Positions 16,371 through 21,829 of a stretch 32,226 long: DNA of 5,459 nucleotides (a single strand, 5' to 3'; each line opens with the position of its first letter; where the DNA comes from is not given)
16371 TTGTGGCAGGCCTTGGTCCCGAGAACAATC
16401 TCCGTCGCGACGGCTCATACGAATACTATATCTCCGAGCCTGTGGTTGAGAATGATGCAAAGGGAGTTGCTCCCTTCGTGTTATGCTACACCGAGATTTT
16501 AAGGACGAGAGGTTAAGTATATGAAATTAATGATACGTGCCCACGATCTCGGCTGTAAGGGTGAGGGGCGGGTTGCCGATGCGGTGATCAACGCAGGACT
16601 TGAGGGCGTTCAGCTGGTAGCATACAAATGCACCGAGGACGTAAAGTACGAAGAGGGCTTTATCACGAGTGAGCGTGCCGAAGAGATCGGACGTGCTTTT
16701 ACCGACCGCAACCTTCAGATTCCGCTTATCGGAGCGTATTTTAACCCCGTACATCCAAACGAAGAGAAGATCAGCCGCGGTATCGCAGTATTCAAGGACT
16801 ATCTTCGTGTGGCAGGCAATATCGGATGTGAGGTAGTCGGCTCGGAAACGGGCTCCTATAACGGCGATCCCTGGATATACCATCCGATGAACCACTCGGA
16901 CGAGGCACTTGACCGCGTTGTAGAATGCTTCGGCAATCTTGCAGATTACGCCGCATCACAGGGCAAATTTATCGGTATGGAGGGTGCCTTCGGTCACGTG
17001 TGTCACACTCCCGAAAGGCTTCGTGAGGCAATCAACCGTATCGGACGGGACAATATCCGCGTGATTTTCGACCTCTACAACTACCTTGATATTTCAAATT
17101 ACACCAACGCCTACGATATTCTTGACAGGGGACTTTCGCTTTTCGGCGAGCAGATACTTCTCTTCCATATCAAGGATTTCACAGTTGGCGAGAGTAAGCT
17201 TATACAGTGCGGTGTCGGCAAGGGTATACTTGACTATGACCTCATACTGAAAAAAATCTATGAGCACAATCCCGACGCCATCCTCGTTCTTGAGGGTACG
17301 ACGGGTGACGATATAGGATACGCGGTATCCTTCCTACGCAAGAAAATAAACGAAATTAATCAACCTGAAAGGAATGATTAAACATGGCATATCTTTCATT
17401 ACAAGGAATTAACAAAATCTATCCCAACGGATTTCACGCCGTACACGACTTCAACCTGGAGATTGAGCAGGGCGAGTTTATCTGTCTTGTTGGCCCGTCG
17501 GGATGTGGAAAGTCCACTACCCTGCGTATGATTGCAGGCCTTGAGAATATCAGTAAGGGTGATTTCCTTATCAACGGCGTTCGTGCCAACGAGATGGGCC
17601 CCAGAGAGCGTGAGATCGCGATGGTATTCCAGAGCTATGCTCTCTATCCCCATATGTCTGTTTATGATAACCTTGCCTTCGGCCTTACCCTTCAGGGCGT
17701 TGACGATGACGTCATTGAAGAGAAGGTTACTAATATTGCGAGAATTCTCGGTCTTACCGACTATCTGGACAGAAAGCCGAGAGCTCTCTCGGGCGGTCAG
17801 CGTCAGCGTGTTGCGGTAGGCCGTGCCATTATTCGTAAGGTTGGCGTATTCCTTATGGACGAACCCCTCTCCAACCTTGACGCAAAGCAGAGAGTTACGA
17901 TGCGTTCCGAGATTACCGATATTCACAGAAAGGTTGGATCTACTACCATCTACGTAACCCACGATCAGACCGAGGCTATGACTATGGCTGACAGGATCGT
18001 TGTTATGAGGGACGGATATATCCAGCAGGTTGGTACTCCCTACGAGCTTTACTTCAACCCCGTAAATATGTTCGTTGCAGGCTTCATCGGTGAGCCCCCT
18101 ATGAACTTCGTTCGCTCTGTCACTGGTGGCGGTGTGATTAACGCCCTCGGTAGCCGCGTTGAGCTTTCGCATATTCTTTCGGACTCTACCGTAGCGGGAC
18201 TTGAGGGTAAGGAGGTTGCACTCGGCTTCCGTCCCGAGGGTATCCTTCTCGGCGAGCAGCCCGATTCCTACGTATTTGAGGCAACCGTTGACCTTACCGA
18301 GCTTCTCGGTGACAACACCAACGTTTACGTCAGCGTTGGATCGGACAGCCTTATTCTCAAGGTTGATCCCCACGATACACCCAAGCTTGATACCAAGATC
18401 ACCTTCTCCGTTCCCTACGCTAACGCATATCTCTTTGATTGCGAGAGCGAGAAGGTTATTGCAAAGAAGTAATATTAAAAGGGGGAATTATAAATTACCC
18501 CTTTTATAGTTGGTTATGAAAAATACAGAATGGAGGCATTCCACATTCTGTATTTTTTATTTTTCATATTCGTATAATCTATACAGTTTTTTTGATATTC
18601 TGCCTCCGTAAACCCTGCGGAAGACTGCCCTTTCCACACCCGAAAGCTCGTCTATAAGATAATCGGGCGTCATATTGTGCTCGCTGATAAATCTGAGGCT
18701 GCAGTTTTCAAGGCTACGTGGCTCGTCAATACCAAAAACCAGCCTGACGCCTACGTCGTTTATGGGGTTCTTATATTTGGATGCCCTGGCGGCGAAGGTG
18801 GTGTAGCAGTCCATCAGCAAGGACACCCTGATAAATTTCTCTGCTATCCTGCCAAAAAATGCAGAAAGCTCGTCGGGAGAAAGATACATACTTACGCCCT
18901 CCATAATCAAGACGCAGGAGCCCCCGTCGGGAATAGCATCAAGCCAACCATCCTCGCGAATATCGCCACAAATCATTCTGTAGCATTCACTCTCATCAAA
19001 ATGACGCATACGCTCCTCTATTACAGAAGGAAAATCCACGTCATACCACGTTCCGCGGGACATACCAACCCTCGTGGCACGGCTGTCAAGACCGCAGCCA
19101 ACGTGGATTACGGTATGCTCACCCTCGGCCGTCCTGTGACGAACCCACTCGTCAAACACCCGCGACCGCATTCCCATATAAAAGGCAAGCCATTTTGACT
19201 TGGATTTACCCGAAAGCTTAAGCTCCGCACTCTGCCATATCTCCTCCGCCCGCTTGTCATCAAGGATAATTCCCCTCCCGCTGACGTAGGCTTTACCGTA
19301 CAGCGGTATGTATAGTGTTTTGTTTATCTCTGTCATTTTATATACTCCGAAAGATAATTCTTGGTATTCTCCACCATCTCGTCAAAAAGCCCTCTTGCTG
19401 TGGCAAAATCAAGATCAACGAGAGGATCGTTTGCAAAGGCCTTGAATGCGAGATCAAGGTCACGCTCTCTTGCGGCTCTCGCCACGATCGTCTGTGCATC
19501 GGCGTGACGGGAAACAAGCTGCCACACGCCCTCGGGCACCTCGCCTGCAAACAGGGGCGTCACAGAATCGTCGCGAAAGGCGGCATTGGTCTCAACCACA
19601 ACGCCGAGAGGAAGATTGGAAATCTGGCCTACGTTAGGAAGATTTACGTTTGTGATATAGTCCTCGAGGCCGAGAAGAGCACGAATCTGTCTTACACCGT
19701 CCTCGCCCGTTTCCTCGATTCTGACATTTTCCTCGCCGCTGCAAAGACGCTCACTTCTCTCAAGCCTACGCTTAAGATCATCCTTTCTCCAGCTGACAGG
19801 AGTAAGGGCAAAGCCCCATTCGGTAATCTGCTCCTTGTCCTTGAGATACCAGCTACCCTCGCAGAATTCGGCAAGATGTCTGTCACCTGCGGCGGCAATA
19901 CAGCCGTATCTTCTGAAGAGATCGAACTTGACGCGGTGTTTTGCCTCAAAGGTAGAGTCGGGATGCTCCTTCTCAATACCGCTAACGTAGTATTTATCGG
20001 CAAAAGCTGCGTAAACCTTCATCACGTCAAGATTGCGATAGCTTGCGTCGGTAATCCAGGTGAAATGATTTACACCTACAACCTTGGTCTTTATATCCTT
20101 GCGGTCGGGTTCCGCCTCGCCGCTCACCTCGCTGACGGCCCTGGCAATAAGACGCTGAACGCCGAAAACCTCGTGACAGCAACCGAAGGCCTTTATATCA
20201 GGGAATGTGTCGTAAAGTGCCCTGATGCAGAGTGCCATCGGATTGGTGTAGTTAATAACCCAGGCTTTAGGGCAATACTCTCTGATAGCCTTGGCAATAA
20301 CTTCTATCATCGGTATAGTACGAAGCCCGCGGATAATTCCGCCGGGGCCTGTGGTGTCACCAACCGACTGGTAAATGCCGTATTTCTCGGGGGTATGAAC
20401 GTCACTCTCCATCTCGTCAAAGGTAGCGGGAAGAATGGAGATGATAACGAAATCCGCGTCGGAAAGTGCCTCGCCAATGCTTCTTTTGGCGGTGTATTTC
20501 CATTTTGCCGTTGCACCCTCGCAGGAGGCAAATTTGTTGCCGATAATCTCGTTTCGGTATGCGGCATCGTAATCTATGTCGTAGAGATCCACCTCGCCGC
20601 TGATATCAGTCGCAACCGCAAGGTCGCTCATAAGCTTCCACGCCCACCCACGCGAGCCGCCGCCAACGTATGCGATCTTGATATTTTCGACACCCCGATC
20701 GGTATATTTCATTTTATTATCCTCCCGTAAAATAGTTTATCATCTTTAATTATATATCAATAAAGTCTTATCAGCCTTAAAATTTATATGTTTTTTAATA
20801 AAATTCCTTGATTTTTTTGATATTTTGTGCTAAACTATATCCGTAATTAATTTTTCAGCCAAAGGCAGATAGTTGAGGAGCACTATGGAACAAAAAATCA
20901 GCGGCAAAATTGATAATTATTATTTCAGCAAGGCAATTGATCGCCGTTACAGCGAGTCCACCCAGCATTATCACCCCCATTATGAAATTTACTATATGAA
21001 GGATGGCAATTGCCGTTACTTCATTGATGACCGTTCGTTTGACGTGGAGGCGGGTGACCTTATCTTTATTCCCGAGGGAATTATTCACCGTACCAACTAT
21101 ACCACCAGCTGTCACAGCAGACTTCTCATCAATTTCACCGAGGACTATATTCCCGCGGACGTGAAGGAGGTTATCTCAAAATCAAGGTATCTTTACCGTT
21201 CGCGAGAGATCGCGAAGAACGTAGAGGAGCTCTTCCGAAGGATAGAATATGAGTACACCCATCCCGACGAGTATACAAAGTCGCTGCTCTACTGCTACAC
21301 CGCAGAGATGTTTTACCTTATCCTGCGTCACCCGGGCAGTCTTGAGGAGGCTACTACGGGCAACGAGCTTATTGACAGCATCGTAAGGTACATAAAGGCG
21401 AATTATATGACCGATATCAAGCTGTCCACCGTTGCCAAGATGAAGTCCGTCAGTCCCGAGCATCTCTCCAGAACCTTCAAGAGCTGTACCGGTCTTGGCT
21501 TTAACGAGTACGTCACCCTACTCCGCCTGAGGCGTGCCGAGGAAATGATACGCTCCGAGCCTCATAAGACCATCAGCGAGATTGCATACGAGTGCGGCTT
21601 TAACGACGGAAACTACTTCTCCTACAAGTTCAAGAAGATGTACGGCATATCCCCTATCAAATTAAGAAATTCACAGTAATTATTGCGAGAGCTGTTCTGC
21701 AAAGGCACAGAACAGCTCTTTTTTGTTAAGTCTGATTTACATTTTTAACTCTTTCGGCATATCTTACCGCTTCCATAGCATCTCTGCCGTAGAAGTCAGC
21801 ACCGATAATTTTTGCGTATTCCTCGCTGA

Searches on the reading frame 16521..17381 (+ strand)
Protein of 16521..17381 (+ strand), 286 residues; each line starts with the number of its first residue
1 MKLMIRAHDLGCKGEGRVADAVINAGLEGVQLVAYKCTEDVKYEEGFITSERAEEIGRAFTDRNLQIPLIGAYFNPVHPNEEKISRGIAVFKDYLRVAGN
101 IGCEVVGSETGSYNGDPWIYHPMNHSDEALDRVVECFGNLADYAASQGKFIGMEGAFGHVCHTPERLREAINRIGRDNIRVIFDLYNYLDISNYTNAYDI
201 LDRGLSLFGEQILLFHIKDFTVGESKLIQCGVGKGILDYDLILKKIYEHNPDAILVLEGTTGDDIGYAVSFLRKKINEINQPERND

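Call 5: search_protein_families(library=pfam, proteins=[window:16521-17381:+], max_evalue=0.001)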
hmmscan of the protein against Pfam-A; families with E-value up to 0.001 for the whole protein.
window:16521-17381:+ (286 aa): 1 family
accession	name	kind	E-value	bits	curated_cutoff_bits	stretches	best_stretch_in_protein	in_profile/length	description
PF01261.30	AP_endonuc_2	-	3.3e-28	99.5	31.1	1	21-274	3-248/249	Xylose isomerase-like TIM barrel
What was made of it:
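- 16521..17381 (+): Xylose-isomerase-like TIM-barrel protein (sugar isomerase/epimerase family). Pfam AP_endonuc_2 at E=3.3e-28 (call 5).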

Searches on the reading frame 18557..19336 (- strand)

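Call 28: search_protein_families(library=pfam, proteins=[window:18557-19336:-], max_evalue=0.1)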
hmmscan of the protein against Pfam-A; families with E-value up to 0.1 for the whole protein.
window:18557-19336:- (259 aa): 1 family
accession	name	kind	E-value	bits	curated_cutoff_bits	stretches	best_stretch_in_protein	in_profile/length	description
PF04072.20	LCM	-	5.5e-16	59.4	22.3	1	32-164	44-186/187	Leucine carboxyl methyltransferase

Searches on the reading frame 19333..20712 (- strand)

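Call 28: search_protein_families(library=pfam, proteins=[window:19333-20712:-], max_evalue=0.1)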
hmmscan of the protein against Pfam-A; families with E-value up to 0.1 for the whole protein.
window:19333-20712:- (459 aa): 2 families
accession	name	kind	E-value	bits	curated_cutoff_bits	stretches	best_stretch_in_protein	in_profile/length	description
PF02056.22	Glyco_hydro_4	-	3.1e-56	190.3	23.2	1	12-194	1-182/183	Family 4 glycosyl hydrolase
PF11975.13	Glyco_hydro_4C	-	2e-40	139.4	24.1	1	211-432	1-211/211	Family 4 glycosyl hydrolase C-terminal domain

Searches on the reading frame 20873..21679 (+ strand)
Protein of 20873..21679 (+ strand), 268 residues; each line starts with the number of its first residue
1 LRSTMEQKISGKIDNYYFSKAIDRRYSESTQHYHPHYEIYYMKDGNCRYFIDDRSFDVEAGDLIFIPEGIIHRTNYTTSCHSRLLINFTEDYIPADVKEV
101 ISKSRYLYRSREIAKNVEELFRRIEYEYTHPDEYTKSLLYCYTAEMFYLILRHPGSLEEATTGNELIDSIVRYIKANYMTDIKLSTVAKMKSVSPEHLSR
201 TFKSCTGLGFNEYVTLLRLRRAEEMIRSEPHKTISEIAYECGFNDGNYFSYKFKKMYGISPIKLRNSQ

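Call 28: search_protein_families(library=pfam, proteins=[window:20873-21679:+], max_evalue=0.1)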
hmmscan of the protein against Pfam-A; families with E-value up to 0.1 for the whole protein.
window:20873-21679:+ (268 aa): 8 families
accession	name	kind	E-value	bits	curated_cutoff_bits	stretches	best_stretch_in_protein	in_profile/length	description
PF12833.13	HTH_18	-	2.3e-21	76.3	33.6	1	188-266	2-79/80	Helix-turn-helix domain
PF00165.29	HTH_AraC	-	1.4e-16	60.6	26.6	2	232-266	9-42/42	Bacterial regulatory helix-turn-helix proteins, AraC family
PF02311.25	AraC_binding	-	2e-13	50.6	21.1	1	30-127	17-119/135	AraC-like ligand binding domain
PF07883.17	Cupin_2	-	5.2e-10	39.3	27.2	1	28-76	10-58/70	Cupin domain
PF03079.20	ARD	-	1.8e-06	28.7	27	1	31-80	87-141/157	ARD/ARD' family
PF22200.2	ExsA_N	-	0.00018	22.3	27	1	39-154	3-128/136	ExsA N-terminal regulatory domain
PF08007.18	JmjC_2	-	0.06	13.3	22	0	56-80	88-112/127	JmjC domain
PF06249.18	EutQ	-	0.097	12.9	21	0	37-70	96-129/152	Ethanolamine utilisation protein EutQ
